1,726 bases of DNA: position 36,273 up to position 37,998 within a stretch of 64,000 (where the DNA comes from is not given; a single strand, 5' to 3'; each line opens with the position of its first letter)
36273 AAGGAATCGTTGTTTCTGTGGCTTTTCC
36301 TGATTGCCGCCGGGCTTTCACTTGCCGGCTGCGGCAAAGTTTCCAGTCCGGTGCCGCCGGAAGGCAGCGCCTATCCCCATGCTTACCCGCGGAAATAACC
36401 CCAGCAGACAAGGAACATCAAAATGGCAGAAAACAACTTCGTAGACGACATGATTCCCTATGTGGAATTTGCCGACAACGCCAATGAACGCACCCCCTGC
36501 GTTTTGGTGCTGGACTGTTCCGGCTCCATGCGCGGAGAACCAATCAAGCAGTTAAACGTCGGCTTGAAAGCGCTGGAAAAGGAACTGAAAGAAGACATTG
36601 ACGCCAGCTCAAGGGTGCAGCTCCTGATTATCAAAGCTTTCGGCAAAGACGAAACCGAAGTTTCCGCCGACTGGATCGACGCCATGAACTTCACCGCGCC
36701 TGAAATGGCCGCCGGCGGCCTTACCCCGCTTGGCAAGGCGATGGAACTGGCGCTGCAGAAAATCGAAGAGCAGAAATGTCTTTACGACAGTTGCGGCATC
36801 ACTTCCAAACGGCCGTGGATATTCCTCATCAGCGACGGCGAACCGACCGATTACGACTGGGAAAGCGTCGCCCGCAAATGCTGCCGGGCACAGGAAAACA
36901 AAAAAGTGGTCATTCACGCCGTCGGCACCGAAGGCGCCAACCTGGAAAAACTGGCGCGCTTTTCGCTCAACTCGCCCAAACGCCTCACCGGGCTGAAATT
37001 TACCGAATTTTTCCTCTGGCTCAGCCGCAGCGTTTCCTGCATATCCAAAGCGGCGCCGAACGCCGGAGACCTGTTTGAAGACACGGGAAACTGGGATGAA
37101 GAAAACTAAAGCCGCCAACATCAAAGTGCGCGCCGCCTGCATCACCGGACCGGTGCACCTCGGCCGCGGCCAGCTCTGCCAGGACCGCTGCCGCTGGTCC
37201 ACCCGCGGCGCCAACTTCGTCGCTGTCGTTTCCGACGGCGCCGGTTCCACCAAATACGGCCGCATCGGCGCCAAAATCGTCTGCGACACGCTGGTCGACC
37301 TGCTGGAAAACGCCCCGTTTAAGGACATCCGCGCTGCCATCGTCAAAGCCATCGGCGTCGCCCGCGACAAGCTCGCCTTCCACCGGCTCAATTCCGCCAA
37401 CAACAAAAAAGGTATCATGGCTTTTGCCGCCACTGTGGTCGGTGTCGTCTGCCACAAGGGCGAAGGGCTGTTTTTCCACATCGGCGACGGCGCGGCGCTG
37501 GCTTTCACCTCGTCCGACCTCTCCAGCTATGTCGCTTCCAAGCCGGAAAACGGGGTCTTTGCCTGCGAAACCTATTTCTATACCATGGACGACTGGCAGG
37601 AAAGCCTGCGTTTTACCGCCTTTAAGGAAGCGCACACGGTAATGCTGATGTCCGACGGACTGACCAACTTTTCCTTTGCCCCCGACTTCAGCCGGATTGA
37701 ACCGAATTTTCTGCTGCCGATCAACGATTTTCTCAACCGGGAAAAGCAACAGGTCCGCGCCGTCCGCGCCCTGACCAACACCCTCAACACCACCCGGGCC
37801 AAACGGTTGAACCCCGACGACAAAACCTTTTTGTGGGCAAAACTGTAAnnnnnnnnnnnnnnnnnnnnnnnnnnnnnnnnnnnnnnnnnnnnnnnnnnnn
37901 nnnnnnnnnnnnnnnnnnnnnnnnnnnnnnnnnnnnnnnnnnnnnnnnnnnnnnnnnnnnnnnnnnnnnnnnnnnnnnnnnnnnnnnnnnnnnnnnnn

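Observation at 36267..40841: Translationally coupled lipoprotein-vWA-PP2C-Ser/Thr kinase cluster (TerY-P-triad-like) with an NMO-family oxidoreductase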

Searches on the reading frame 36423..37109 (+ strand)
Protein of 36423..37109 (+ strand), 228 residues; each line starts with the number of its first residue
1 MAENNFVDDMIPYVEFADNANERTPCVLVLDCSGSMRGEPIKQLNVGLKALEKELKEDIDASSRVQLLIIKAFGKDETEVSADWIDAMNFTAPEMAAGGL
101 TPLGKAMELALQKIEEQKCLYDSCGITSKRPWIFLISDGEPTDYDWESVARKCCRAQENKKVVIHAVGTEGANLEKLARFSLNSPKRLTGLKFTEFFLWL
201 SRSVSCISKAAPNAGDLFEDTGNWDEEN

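Call 3: search_protein_families(library=pfam, proteins=[window:36423-37109:+], max_evalue=0.01)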
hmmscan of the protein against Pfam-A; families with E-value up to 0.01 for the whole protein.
window:36423-37109:+ (228 aa): 2 families
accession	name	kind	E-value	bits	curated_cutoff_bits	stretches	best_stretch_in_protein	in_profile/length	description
PF00092.34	VWA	-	2.5e-06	28.3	23.8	1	27-184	3-154/174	von Willebrand factor type A domain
PF13519.12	VWA_2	-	0.00014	22.8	27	1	27-140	2-107/107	von Willebrand factor type A domain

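Call 7: search_protein_families(library=ncbifam, proteins=[window:36423-37109:+], max_evalue=0.01)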
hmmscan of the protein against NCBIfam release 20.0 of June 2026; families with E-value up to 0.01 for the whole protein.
window:36423-37109:+ (228 aa): 2 families
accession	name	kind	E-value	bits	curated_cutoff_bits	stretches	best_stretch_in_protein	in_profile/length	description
TIGR02442.1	Cob-chelat-sub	hypoth_equivalog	0.0014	17.2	779.45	1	21-141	470-583/641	putative cobaltochelatase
TIGR03788.1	marine_srt_targ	equivalog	0.0037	15.7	551.65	1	12-115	260-363/629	marine proteobacterial sortase target protein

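Call 8: search_protein_families(library=padloc, proteins=[window:36423-37109:+], max_evalue=0.01)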
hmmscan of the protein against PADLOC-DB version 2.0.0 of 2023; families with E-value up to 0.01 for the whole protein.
window:36423-37109:+ (228 aa): 0 families

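Call 23: search_protein_families(library=padloc, proteins=[window:36423-37109:+], max_evalue=10)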
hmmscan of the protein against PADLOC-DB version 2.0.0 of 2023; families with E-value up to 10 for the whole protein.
window:36423-37109:+ (228 aa): 1 family
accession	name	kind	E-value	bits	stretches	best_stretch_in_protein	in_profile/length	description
PDLC02224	TerY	-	0.034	11.7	1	97-161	131-191/277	-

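Call 28: search_solved_structures(query=window:36423-37109:+, max_evalue=0.01)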
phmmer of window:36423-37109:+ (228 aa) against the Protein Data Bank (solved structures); distinct sequences matched with E-value up to 0.01: 0.

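Call 70: search_protein_families(library=phrogs, proteins=[window:36423-37109:+], max_evalue=0.001)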
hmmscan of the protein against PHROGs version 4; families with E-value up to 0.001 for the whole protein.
window:36423-37109:+ (228 aa): 1 family
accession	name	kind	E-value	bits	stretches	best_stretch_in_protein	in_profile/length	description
phrog_28389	-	unknown function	7.6e-48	163.7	1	15-224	11-216/219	-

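Call 74: search_dna_similar(query=window:36423-37109:+, collection=plasmids, mode=protein, max_rows=25, rows=spread)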
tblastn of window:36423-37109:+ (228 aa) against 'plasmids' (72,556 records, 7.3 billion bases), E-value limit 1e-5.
Records with a match: 2330; places in all: 6785; records where one place covers at least 80% of the query: 2318.
Best place of each record, by identity: <60% 2330.
By first word of the organism name: Klebsiella 998; Escherichia 441; Enterobacter 354; Salmonella 350; Citrobacter 65; Raoultella 20; Leclercia 14; Pseudomonas 9; Rhizobium 8; Sinorhizobium 7; and 38 more.
By predicted mobility (MOB-suite, as given by PLSDB): conjugative 1572; non-mobilizable 712; mobilizable 46.
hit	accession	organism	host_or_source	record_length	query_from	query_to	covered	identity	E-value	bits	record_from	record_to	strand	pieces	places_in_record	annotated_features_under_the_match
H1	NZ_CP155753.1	Sphingomonas parapaucimobilis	Chinese cabbage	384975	3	213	93%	44.1%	8e-46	169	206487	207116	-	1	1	VWA domain-containing protein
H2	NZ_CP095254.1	Klebsiella pneumoniae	Homo,sputum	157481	23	209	82%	32.1%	9e-13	74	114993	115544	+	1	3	VWA domain-containing protein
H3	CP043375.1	Klebsiella pneumoniae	Homo sapiens,pure culture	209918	23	209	82%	32.1%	9e-13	74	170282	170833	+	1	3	VWA domain-containing protein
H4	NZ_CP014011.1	Klebsiella pneumoniae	Homo sapiens,blood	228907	23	209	82%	32.1%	9e-13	74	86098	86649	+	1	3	VWA domain-containing protein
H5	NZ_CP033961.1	Klebsiella pneumoniae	Homo sapiens,stool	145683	23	209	82%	32.1%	1e-12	74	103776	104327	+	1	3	VWA domain-containing protein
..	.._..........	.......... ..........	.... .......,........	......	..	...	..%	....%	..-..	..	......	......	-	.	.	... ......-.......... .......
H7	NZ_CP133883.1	Klebsiella pneumoniae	Homo sapiens,blood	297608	23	209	82%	32.1%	1e-12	74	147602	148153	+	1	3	VWA domain-containing protein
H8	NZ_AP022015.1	Klebsiella quasipneumoniae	-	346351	23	209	82%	32.0%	1e-13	77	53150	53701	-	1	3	VWA domain-containing protein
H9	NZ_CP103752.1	Enterobacter asburiae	Homo sapiens,blood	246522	23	209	82%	31.3%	8e-12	71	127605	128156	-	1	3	VWA domain-containing protein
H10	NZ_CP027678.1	Salmonella enterica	bacterial culture,wild bird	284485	23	209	82%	31.3%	8e-12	71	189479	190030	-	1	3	VWA domain-containing protein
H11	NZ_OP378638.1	Klebsiella oxytoca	-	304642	23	209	82%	31.3%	8e-12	71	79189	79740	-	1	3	VWA domain-containing protein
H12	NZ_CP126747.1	Enterobacter hormaechei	Homo sapiens,isolated bacterial ...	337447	23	209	82%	31.3%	8e-12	71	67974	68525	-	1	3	VWA domain-containing protein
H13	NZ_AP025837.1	Enterobacter hormaechei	Homo sapiens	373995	23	209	82%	31.3%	8e-12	71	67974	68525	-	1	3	VWA domain-containing protein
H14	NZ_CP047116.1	Salmonella enterica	chicken,feces from Chicken intestine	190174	23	209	82%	31.3%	2e-11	70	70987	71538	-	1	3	VWA domain-containing protein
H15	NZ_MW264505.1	Salmonella enterica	-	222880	23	209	82%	31.3%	2e-11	70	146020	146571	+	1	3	VWA domain-containing protein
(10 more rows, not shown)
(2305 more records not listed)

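Call 75: get_annotated_region(hit=H10, flank=9000)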
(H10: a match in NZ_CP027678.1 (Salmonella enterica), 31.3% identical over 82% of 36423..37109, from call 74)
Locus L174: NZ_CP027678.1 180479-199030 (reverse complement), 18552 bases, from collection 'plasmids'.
description: Salmonella enterica subsp. enterica serovar Corvallis strain 12-01738 plasmid pSE12-01738-1, complete sequence
organism: Salmonella enterica (NCBI taxid 593905)
taxonomy: Bacteria; Pseudomonadota; Gammaproteobacteria; Enterobacterales; Enterobacteriaceae; Salmonella; Salmonella enterica
host: -; source: bacterial culture,wild bird; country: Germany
typing (MOB-suite, as given by PLSDB): conjugative; replicon IncHI2A,rep_cluster_1088; relaxase MOBH; mating-pair formation MPF_F
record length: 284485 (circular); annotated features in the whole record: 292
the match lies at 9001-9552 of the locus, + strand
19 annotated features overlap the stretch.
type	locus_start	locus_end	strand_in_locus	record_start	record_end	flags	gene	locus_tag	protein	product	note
CDS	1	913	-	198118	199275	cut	-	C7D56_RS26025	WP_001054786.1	TerD family protein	-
CDS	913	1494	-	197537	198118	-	-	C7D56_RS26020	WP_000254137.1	tellurium resistance-associated protein TerZ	-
predicted_resistance_gene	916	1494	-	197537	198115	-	terZ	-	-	tellurium resistance-associated protein TerZ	predicted by amrfinderplus; class TELLURIUM; identity 100.0%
CDS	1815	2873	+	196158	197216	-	-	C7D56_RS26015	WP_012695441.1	ATP-grasp domain-containing protein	-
CDS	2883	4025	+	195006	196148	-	-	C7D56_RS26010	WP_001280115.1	phosphoribosyltransferase domain-containing protein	-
CDS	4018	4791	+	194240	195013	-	-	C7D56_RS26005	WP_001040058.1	hypothetical protein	-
CDS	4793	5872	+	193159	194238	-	-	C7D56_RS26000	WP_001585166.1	cysteine protease StiP family protein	-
CDS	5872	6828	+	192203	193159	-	-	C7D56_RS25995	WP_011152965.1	HpcH/HpaI aldolase/citrate lyase family protein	-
CDS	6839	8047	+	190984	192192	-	-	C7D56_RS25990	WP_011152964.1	DUF4236 domain-containing protein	-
predicted_resistance_gene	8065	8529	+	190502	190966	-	terW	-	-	tellurium resistance protein TerW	predicted by amrfinderplus; class TELLURIUM; identity 100.0%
CDS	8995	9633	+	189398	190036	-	-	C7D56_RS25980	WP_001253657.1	VWA domain-containing protein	-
CDS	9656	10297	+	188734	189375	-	-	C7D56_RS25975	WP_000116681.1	TerD family protein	GO:0006950 - response to stress [Evidence IEA]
CDS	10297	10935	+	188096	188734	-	-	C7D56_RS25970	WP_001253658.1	VWA domain-containing protein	-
CDS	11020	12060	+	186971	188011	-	-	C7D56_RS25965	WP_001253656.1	TerY-C metal binding domain-containing protein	-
CDS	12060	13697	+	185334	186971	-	-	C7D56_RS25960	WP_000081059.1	PP2C family serine/threonine-protein phosphatase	-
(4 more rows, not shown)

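Call 76: get_annotated_region(hit=H1, flank=6000)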
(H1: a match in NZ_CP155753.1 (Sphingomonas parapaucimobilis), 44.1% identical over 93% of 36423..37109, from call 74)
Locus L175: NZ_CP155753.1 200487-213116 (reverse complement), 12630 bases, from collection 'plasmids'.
description: Sphingomonas parapaucimobilis strain YK209 plasmid unnamed5, complete sequence
organism: Sphingomonas parapaucimobilis (NCBI taxid 28213)
taxonomy: Bacteria; Pseudomonadota; Alphaproteobacteria; Sphingomonadales; Sphingomonadaceae; Sphingomonas; Sphingomonas parapaucimobilis
host: -; source: Chinese cabbage; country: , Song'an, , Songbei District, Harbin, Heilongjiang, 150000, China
typing (MOB-suite, as given by PLSDB): non-mobilizable
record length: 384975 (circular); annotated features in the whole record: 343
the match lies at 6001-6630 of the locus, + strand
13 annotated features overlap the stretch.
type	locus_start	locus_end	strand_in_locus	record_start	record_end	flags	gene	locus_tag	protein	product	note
CDS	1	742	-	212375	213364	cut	-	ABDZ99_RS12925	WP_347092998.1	NADP-dependent oxidoreductase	-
CDS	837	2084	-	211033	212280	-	-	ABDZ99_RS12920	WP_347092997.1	DUF2171 domain-containing protein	-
CDS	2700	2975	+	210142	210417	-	-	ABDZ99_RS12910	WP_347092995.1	HU family DNA-binding protein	GO:0030261 - chromosome condensation [Evidence IEA]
CDS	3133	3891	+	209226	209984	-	-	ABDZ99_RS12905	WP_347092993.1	hypothetical protein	-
CDS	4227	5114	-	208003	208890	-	-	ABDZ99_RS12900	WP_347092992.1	3'-5' exonuclease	-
CDS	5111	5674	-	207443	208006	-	-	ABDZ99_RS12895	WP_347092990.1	hypothetical protein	-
CDS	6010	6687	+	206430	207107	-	-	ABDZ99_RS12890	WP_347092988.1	VWA domain-containing protein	-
CDS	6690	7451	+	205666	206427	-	-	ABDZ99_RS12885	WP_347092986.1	PP2C family serine/threonine-protein phosphatase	-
CDS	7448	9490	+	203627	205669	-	-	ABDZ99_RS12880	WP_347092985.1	topoisomerase DNA-binding C4 zinc finger domain-containing protein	GO:0006265 - DNA topological change [Evidence IEA]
CDS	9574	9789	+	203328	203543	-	-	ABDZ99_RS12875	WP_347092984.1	hypothetical protein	-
CDS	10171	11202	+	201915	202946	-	-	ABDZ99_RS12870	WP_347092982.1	hypothetical protein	-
CDS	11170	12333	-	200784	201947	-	-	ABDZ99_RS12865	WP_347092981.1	hypothetical protein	-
CDS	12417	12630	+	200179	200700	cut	-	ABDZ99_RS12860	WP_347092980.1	hypothetical protein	-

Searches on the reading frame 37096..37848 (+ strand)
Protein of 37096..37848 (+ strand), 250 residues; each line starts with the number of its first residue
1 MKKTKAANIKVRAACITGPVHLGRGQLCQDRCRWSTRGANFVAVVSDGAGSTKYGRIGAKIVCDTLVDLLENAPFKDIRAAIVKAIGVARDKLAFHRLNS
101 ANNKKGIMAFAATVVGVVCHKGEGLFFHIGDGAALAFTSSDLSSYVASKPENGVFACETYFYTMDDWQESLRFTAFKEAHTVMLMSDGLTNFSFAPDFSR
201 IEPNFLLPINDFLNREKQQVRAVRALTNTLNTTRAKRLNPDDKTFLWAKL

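Call 3: search_protein_families(library=pfam, proteins=[window:37096-37848:+], max_evalue=0.01)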
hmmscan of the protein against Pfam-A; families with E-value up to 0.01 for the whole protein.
window:37096-37848:+ (250 aa): 1 family
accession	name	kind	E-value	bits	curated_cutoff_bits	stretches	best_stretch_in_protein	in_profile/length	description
PF13672.11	PP2C_2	-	9e-37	127.1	24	1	17-230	1-195/209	Protein phosphatase 2C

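Call 7: search_protein_families(library=ncbifam, proteins=[window:37096-37848:+], max_evalue=0.01)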
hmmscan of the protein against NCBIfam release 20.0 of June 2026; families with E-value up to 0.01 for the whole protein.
window:37096-37848:+ (250 aa): 1 family
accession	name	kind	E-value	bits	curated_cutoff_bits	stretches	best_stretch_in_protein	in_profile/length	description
NF033484.1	Stp1_PP2C_phos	equivalog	6.9e-10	38.8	230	1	29-142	12-122/232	Stp1/IreP family PP2C-type Ser/Thr phosphatase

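Call 8: search_protein_families(library=padloc, proteins=[window:37096-37848:+], max_evalue=0.01)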
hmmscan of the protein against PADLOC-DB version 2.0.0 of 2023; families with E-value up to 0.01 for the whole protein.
window:37096-37848:+ (250 aa): 0 families

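Call 23: search_protein_families(library=padloc, proteins=[window:37096-37848:+], max_evalue=10)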
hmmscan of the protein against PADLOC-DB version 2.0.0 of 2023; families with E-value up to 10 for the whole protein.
window:37096-37848:+ (250 aa): 0 families

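Call 70: search_protein_families(library=phrogs, proteins=[window:37096-37848:+], max_evalue=0.001)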
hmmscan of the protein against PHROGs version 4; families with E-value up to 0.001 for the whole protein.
window:37096-37848:+ (250 aa): 1 family
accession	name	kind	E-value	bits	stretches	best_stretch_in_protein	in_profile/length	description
phrog_37072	-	unknown function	5.1e-05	24.2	1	42-225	14-198/226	-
